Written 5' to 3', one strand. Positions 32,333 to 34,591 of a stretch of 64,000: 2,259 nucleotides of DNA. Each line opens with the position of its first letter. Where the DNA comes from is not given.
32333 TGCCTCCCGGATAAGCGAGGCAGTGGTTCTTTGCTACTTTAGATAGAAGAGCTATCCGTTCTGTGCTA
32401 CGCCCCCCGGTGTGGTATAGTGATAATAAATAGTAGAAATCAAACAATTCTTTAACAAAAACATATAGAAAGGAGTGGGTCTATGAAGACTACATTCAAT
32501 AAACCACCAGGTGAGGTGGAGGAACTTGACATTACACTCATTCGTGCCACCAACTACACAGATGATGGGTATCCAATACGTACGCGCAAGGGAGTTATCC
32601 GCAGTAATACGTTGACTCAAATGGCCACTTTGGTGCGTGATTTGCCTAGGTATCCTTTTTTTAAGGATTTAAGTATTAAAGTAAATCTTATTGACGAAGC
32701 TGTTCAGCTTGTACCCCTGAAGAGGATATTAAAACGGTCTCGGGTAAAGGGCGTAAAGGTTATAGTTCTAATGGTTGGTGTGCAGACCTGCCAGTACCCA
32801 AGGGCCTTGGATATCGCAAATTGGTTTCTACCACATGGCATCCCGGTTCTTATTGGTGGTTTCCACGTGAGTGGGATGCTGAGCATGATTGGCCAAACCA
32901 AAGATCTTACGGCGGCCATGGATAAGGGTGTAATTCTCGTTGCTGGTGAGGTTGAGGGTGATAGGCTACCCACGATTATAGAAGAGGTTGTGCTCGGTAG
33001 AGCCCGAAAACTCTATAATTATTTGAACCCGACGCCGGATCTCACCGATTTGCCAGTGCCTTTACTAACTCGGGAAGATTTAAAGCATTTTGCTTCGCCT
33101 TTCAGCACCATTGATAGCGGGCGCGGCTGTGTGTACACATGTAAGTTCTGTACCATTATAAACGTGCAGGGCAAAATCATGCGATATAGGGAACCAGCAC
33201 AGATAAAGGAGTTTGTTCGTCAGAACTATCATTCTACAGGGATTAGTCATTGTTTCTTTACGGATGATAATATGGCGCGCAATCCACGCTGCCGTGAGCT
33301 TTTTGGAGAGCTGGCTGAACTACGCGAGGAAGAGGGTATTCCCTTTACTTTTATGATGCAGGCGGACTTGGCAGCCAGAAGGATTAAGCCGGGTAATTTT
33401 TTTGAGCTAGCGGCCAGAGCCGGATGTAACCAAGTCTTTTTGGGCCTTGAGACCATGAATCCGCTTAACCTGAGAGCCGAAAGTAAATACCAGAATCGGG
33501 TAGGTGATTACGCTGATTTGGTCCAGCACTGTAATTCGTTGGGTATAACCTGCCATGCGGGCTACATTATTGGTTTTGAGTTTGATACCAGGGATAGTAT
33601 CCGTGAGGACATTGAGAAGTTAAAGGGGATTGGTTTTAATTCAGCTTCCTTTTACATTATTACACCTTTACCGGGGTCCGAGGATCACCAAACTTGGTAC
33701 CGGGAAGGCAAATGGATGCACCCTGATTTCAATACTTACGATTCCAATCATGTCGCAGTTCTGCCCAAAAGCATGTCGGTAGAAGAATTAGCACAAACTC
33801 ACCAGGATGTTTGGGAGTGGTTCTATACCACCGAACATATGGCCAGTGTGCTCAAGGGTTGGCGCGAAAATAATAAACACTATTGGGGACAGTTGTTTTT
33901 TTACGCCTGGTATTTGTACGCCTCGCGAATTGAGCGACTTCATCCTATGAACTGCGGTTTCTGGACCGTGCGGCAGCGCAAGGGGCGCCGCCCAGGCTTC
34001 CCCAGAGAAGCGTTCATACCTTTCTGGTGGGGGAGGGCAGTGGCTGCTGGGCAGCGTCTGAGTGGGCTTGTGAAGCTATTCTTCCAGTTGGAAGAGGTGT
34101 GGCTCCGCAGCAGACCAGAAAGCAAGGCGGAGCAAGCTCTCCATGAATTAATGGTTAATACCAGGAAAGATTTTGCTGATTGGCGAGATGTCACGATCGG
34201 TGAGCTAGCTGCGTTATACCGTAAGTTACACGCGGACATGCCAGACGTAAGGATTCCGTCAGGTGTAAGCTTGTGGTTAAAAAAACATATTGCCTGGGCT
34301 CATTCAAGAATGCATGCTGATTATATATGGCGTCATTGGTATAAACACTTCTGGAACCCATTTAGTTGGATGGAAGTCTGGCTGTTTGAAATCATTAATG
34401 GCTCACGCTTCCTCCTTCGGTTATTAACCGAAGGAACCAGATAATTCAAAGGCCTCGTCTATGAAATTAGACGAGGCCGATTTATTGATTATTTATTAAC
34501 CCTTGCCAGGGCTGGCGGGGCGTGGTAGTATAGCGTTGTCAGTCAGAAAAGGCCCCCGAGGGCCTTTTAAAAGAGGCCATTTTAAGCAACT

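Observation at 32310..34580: Stand-alone B12-binding radical SAM gene as an insulated, compositionally distinct island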

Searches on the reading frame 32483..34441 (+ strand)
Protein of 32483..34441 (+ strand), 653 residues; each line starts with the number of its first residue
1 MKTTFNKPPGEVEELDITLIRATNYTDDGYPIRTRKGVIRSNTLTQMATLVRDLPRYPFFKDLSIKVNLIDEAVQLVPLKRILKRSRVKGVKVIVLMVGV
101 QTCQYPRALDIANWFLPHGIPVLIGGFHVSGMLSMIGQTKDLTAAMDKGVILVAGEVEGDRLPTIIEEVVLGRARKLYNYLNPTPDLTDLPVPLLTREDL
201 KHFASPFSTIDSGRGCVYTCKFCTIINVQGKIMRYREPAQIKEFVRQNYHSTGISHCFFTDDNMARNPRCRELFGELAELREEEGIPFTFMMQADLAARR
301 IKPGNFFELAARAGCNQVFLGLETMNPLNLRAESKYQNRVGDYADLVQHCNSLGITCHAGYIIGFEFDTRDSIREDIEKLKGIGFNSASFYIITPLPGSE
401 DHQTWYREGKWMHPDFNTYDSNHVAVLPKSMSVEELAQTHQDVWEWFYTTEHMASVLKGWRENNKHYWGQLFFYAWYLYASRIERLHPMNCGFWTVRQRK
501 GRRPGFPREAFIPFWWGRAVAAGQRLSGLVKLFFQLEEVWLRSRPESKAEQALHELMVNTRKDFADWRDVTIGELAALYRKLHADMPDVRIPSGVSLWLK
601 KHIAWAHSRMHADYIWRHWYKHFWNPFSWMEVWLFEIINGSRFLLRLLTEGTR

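Call 5: search_protein_families(library=pfam, proteins=[window:32483-34441:+], max_evalue=0.01)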
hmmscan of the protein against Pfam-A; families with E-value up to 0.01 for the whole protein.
window:32483-34441:+ (653 aa): 1 family
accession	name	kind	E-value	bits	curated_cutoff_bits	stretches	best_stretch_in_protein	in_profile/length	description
PF04055.27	Radical_SAM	-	3.1e-12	47.4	29.5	1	213-379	4-165/166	Radical SAM superfamily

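Call 6: search_protein_families(library=ncbifam, proteins=[window:32483-34441:+], max_evalue=0.01)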
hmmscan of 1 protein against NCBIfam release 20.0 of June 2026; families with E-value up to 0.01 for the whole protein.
window:32483-34441:+ (653 aa): 16 families
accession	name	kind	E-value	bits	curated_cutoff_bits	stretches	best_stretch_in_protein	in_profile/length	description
TIGR03471.1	HpnJ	equivalog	4.3e-17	62.1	577.6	1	200-448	190-433/472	hopanoid biosynthesis associated radical SAM protein HpnJ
TIGR04479.1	bcpD_PhpK_rSAM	subfamily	3.4e-15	55.4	600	1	206-420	240-452/504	PhpK family radical SAM P-methyltransferase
TIGR04072.2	rSAM_ladder_B12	equivalog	3.9e-12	45.5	360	1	121-384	100-350/443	lipid biosynthesis B12-binding/radical SAM protein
NF038361.1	rSAM_Sden_1168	equivalog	7e-12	44.7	575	1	211-404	286-472/560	Sden_1168 family B12-binding radical SAM P-methyltransferase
TIGR04013.1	B12_SAM_MJ_1487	hypoth_equivalog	2.8e-11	42.9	251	1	94-251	45-195/382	TIGR04013 family B12-binding domain/radical SAM domain-containing protein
TIGR02026.1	BchE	equivalog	2.5e-10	39.8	481.35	1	210-452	197-432/497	magnesium-protoporphyrin IX monomethyl ester anaerobic oxidative cyclase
TIGR04367.1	HpnR_B12_rSAM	equivalog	8.2e-10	37.8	650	1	205-437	184-402/490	hopanoid C-3 methylase HpnR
NF033070.1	rSAM_AprD4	equivalog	1.9e-07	30.3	500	1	207-446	196-430/456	AprD4 family radical SAM diol-dehydratase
NF050148.1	rSAM_ApyD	equivalog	2.6e-07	29.4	750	1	186-399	178-387/645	RiPP biosynthesis radical SAM protein ApyD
NF033712.0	B12_rSAM_KedN5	subfamily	6.5e-07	27.9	700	1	188-373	171-360/624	KedN5 family methylcobalamin-dependent radical SAM C-methyltransferase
TIGR04385.1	B12_rSAM_cofa1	equivalog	1.8e-06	27.5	450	1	209-265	197-253/438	B12 lower ligand biosynthesis radical SAM protein BzaD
TIGR04434.1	rSAM_Pput_1520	hypoth_equivalog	2.3e-06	26.5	550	1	211-339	256-389/515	B12-binding domain/radical SAM domain-containing protein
TIGR04014.1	B12_SAM_MJ_0865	equivalog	3.2e-06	26.2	360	1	179-401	132-354/434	methyl-coenzyme M reductase glutamine C-methyltransferase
TIGR04295.1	B12_rSAM_oligo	hypoth_equivalog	7.3e-06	24.9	400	1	209-427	202-401/422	TIGR04295 family B12-binding domain-containing radical SAM protein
TIGR03904.1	SAM_YgiQ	equivalog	0.0011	17.7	462.35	1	209-245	296-332/558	YgiQ family radical SAM protein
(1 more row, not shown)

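Call 7: find_homologous_proteins(query=window:32483-34441:+)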
Query window:32483-34441:+ (653 aa): 7721 proteins with E <= 0.001 among 8000 candidates; the best 120 are listed.
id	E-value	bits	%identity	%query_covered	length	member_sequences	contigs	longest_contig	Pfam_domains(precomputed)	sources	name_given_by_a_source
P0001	0.0e+0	1560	100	100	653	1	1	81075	PF04055.28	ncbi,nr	ncbi:MAG: radical SAM protein [Candidatus Veblenbacteria bacterium]|nr:radical SAM protein [Candidat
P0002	0.0e+0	1068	69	98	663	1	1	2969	PF04055.28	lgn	-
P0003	0.0e+0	1056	68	98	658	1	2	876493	PF04055.28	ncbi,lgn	-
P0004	0.0e+0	1045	67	98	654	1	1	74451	PF04055.28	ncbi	-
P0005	0.0e+0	1026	66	98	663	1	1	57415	PF04055.28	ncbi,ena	-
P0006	0.0e+0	1015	65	98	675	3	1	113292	PF04055.28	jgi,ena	-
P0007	0.0e+0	1014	65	98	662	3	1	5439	PF04055.28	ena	-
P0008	0.0e+0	1013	65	98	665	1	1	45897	PF04055.28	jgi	-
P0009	0.0e+0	1013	65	98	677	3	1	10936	PF04055.28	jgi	jgi:radical SAM superfamily enzyme YgiQ (UPF0313 family)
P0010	0.0e+0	1012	65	98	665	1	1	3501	PF04055.28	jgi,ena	-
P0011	0.0e+0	1012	65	98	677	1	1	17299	PF04055.28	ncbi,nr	ncbi:MAG: radical SAM protein [Ignavibacteriae bacterium]|nr:radical SAM protein [Ignavibacteriota b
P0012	0.0e+0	1012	67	98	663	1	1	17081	PF04055.28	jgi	jgi:radical SAM superfamily enzyme YgiQ (UPF0313 family)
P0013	0.0e+0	1012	65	98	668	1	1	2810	PF04055.28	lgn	-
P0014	0.0e+0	1011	65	99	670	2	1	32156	PF04055.28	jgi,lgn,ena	-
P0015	0.0e+0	1011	65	98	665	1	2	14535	PF04055.28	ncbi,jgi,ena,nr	ncbi:MAG TPA: radical SAM protein [Bacteroidota bacterium]|nr:radical SAM protein [Bacteroidota bact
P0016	0.0e+0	1011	66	98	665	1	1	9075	PF04055.28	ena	-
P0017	0.0e+0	1010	66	98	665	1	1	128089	PF04055.28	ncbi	ncbi:MAG: radical SAM protein [Bacteroidota bacterium]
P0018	2.1e-298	1009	65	98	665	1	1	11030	PF04055.28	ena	-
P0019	2.5e-298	1009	66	98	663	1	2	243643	PF04055.28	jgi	jgi:radical SAM superfamily enzyme YgiQ (UPF0313 family)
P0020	3.6e-298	1009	65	98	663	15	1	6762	PF04055.28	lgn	-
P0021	4.6e-298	1008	65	98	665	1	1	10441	PF04055.28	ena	-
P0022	6.1e-298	1008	64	98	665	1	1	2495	PF04055.28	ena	-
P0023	6.2e-298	1008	64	98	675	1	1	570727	PF04055.28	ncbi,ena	-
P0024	6.2e-298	1008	64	98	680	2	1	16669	PF04055.28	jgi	jgi:hypothetical protein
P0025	8.3e-298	1007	66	98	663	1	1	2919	PF04055.28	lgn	-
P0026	1.5e-297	1006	65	98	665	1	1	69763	PF04055.28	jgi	jgi:radical SAM superfamily enzyme YgiQ (UPF0313 family)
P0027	1.9e-297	1006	65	98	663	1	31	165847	PF04055.28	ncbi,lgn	-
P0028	2.5e-297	1006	65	99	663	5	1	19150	PF04055.28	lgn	-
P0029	5.7e-297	1005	65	98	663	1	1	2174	PF04055.28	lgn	-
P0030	7.1e-297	1004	65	98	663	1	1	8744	PF04055.28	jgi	jgi:radical SAM superfamily enzyme YgiQ (UPF0313 family)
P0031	1.9e-296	1003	65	98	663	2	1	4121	PF04055.28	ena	-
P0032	2.2e-296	1003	66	98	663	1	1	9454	PF04055.28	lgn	-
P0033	7.1e-296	1001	64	98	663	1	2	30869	PF04055.28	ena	-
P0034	7.9e-296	1001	65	98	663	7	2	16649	PF04055.28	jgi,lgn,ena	jgi:hypothetical protein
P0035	1.0e-295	1000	65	99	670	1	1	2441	PF04055.28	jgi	jgi:radical SAM superfamily enzyme YgiQ (UPF0313 family)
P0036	1.1e-295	1000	64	98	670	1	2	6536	PF04055.28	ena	-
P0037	1.3e-295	1000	65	98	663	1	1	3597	PF04055.28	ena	-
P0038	1.4e-295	1000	64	98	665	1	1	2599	PF04055.28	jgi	-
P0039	1.4e-295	1000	65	98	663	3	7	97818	PF04055.28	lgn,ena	-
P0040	2.1e-295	999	65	98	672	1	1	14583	PF04055.28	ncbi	-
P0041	2.1e-295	999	65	98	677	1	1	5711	PF04055.28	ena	-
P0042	2.6e-295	999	64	98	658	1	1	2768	PF04055.28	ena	-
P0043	5.2e-295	998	65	98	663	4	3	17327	PF04055.28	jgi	-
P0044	5.5e-295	998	65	98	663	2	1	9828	PF04055.28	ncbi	-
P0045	6.1e-295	998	64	98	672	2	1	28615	PF04055.28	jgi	jgi:radical SAM superfamily enzyme YgiQ (UPF0313 family)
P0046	9.9e-295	997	65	98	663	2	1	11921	PF04055.28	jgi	-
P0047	1.1e-294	997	65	99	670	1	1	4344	PF04055.28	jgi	-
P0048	1.2e-294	997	65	98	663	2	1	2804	PF04055.28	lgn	-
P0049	1.2e-294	997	63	98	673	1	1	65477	PF04055.28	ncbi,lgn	-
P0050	1.5e-294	997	64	98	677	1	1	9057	PF04055.28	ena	-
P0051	2.6e-294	996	64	98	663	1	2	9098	PF04055.28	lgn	-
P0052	4.0e-294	995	65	98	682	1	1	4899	PF04055.28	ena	-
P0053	4.4e-294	995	64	98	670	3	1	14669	PF04055.28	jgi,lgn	jgi:hypothetical protein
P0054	5.4e-294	995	65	98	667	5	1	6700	PF04055.28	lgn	-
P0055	5.8e-294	995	62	98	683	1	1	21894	PF04055.28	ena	-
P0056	9.1e-294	994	64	98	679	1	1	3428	PF04055.28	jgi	jgi:radical SAM superfamily enzyme YgiQ (UPF0313 family)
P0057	1.0e-293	994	65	98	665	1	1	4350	PF04055.28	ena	-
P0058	1.2e-293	994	65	98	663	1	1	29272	PF04055.28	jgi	-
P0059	1.5e-293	993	65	98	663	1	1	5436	PF04055.28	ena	-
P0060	1.9e-293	993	65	98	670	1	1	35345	PF04055.28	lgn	-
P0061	2.1e-293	993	64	98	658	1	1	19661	PF04055.28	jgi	jgi:radical SAM superfamily enzyme YgiQ (UPF0313 family)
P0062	2.1e-293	993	65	98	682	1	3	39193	PF04055.28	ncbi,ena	-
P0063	2.7e-293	992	63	98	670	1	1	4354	PF04055.28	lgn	-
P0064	2.9e-293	992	64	98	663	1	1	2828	PF04055.28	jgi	jgi:hypothetical protein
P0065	3.4e-293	992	64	98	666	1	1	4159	PF04055.28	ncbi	-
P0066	3.8e-293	992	64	98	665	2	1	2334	PF04055.28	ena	-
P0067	3.9e-293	992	65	98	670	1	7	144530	PF04055.28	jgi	jgi:radical SAM superfamily enzyme YgiQ (UPF0313 family)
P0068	3.9e-293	992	64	98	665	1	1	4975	PF04055.28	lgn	-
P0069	4.0e-293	992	65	98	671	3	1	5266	PF04055.28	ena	-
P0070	4.2e-293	992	64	98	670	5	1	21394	PF04055.28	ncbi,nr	ncbi:MAG: radical SAM protein [Ignavibacteria bacterium]|nr:MAG: radical SAM protein [Ignavibacteria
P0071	4.4e-293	992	65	98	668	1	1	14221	PF04055.28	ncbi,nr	ncbi:MAG: radical SAM protein [Ignavibacteria bacterium]|nr:radical SAM protein [Ignavibacteria bact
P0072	5.4e-293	991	64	98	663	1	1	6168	PF04055.28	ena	-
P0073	6.1e-293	991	64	98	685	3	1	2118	PF04055.28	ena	-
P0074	6.3e-293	991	64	99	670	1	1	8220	PF04055.28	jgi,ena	-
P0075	7.0e-293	991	64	98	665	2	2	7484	PF04055.28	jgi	jgi:radical SAM superfamily enzyme YgiQ (UPF0313 family)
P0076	7.1e-293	991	63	99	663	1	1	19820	PF04055.28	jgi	jgi:radical SAM superfamily enzyme YgiQ (UPF0313 family)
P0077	1.2e-292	990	64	98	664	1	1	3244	PF04055.28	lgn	-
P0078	1.4e-292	990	64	98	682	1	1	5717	PF04055.28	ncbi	-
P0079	1.7e-292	990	64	98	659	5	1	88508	PF04055.28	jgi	jgi:radical SAM superfamily enzyme YgiQ (UPF0313 family)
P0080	1.8e-292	990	64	98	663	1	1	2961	PF04055.28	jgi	jgi:radical SAM superfamily enzyme YgiQ (UPF0313 family)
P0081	2.1e-292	989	66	98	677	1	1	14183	PF04055.28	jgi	jgi:radical SAM superfamily enzyme YgiQ (UPF0313 family)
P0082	2.6e-292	989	64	98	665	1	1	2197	PF04055.28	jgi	jgi:hypothetical protein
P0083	3.7e-292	989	65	98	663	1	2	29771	PF04055.28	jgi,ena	-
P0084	3.9e-292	989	65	98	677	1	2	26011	PF04055.28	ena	-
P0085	6.3e-292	988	65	98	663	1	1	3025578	PF04055.28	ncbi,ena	-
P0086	7.9e-292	988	65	98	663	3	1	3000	PF04055.28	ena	-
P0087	8.6e-292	987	64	98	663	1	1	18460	PF04055.28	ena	-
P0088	1.0e-291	987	64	98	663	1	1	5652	PF04055.28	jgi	jgi:radical SAM superfamily enzyme YgiQ (UPF0313 family)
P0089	1.2e-291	987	64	98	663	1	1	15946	PF04055.28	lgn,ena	-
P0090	1.2e-291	987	63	98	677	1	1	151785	PF04055.28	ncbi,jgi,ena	-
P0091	1.5e-291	987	64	98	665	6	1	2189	PF04055.28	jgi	jgi:hypothetical protein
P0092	1.9e-291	986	64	98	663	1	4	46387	PF04055.28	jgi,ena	jgi:radical SAM superfamily enzyme YgiQ (UPF0313 family)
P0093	1.9e-291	986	64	98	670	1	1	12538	PF04055.28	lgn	-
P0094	2.5e-291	986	65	98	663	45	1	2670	PF04055.28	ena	-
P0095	4.0e-291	985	64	98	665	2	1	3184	PF04055.28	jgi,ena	jgi:hypothetical protein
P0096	4.0e-291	985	64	98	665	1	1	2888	PF04055.28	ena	-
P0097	5.3e-291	985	64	98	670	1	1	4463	PF04055.28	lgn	-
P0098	5.3e-291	985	64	98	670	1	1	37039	PF04055.28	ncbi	-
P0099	6.5e-291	985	63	98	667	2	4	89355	PF04055.28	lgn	-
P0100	6.8e-291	984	64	98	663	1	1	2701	PF04055.28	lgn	-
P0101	8.8e-291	984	64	98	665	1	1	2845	PF04055.28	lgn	-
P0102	8.8e-291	984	63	98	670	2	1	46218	PF04055.28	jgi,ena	-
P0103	9.9e-291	984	63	98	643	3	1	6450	PF04055.28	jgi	jgi:hypothetical protein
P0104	1.1e-290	984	62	97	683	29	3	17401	PF04055.28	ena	-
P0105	1.2e-290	984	64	98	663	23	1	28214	PF04055.28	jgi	jgi:hypothetical protein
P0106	1.4e-290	983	64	98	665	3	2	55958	PF04055.28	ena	-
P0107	1.8e-290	983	64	98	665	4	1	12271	PF04055.28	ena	-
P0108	1.8e-290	983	63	98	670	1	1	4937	PF04055.28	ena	-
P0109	3.3e-290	982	64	98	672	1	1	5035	PF04055.28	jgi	-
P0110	4.6e-290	982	63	98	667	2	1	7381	PF04055.28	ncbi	-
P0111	4.8e-290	982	64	98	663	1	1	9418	PF04055.28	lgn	-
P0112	5.2e-290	982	63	98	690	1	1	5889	PF04055.28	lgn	-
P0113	5.6e-290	981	64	98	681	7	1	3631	PF04055.28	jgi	jgi:radical SAM superfamily enzyme YgiQ (UPF0313 family)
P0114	6.0e-290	981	62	98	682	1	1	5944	PF04055.28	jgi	jgi:radical SAM superfamily enzyme YgiQ (UPF0313 family)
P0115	6.3e-290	981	64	98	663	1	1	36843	PF04055.28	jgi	jgi:radical SAM superfamily enzyme YgiQ (UPF0313 family)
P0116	7.1e-290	981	65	98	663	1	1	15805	PF04055.28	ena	-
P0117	7.4e-290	981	63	98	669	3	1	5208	PF04055.28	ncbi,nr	ncbi:MAG TPA: radical SAM protein [Bacteroidota bacterium]|nr:radical SAM protein [Bacteroidota bact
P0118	8.3e-290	981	64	98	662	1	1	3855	PF04055.28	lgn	-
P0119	1.4e-289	980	64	98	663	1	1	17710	PF04055.28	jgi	jgi:radical SAM superfamily enzyme YgiQ (UPF0313 family)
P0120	2.6e-289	979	64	98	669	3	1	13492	PF04055.28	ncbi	-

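Call 8: search_solved_structures(query=window:32483-34441:+, max_evalue=1)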
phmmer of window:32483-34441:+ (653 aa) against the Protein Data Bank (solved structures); distinct sequences matched with E-value up to 1: 8.
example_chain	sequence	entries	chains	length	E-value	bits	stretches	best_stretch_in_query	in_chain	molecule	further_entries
6fd2_B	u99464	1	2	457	3.6e-07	31.9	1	207-441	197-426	Putative apramycin biosynthetic oxidoreductase 4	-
7kdx_A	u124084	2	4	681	0.0021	19.4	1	207-384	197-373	Methyltransferase TokK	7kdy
9n1b_A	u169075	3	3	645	0.065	14.5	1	186-380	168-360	Radical SAM protein | Radical SAM enzyme CysS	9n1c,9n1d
8ya6_A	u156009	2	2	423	0.075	14.3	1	514-563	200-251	endo-1,3-fucanase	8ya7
9ccb_A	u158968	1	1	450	0.21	12.8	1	208-400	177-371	Radical SAM core domain-containing protein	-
1kp6_A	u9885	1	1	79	0.24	12.6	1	213-264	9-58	PROTEIN (TOXIN)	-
4gvb_A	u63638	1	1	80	0.25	12.6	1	213-264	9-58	KP6 killer toxin subunit alpha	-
5ic8_A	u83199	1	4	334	0.86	10.8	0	476-519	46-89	Putative uncharacterized protein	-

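Call 9: find_encoding_contigs(protein=P0003, flank=8000, max_places=3)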
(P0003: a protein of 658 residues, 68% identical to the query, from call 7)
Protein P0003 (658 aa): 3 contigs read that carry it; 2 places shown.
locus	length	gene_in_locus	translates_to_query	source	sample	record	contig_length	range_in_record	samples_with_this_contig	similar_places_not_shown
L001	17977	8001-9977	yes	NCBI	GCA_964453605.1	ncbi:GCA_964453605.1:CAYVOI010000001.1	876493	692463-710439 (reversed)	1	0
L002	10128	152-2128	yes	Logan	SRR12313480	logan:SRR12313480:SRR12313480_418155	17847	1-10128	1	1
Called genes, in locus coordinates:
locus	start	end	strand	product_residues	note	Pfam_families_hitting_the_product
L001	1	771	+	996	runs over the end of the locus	PF00580:UvrD-helicase, PF13245:AAA_19, PF13604:AAA_30 (faint), PF13361:UvrD_C, PF13538:UvrD_C_2 (faint), PF12705:PDDEXK_1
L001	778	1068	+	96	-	PF05258:DciA (weak)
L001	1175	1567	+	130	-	-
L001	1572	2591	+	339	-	PF02912:Phe_tRNA-synt_N, PF01409:tRNA-synt_2d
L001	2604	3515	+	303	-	PF18899:DUF5655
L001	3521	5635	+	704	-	PF01588:tRNA_bind, PF03483:B3_4, PF03484:B5, PF17759:tRNA_synthFbeta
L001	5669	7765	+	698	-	PF02518:HATPase_c, PF00204:DNA_gyraseB, PF01751:Toprim, PF00986:DNA_gyraseB_C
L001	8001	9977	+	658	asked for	PF04055:Radical_SAM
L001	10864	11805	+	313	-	-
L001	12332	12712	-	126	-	PF22296:bAvd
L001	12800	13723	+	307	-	PF00078:RVT_1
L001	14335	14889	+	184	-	PF07638:Sigma70_ECF, PF04542:Sigma70_r2, PF08281:Sigma70_r4_2, PF04545:Sigma70_r4 (weak)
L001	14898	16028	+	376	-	PF18915:DUF5667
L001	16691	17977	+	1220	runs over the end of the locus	-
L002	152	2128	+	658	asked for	PF04055:Radical_SAM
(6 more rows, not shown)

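Call 10: find_encoding_contigs(protein=P0004, flank=8000, max_places=3)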
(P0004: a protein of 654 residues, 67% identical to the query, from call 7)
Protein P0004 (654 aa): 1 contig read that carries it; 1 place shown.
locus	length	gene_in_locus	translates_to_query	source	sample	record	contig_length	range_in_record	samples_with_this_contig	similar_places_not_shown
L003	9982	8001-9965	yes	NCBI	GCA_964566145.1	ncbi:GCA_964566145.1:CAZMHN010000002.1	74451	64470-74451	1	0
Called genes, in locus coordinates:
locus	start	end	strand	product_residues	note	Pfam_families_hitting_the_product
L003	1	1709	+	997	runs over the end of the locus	PF00580:UvrD-helicase, PF01443:Viral_helicase1 (faint), PF13245:AAA_19, PF13604:AAA_30 (faint), PF13361:UvrD_C, PF13538:UvrD_C_2 (faint), PF12705:PDDEXK_1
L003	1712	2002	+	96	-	PF05258:DciA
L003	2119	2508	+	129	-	-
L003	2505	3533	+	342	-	PF02912:Phe_tRNA-synt_N, PF01409:tRNA-synt_2d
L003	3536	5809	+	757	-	PF01588:tRNA_bind, PF03483:B3_4, PF03484:B5, PF17759:tRNA_synthFbeta, PF03147:FDX-ACB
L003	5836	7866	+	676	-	PF02518:HATPase_c, PF00204:DNA_gyraseB, PF01751:Toprim, PF00986:DNA_gyraseB_C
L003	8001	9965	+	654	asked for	PF04055:Radical_SAM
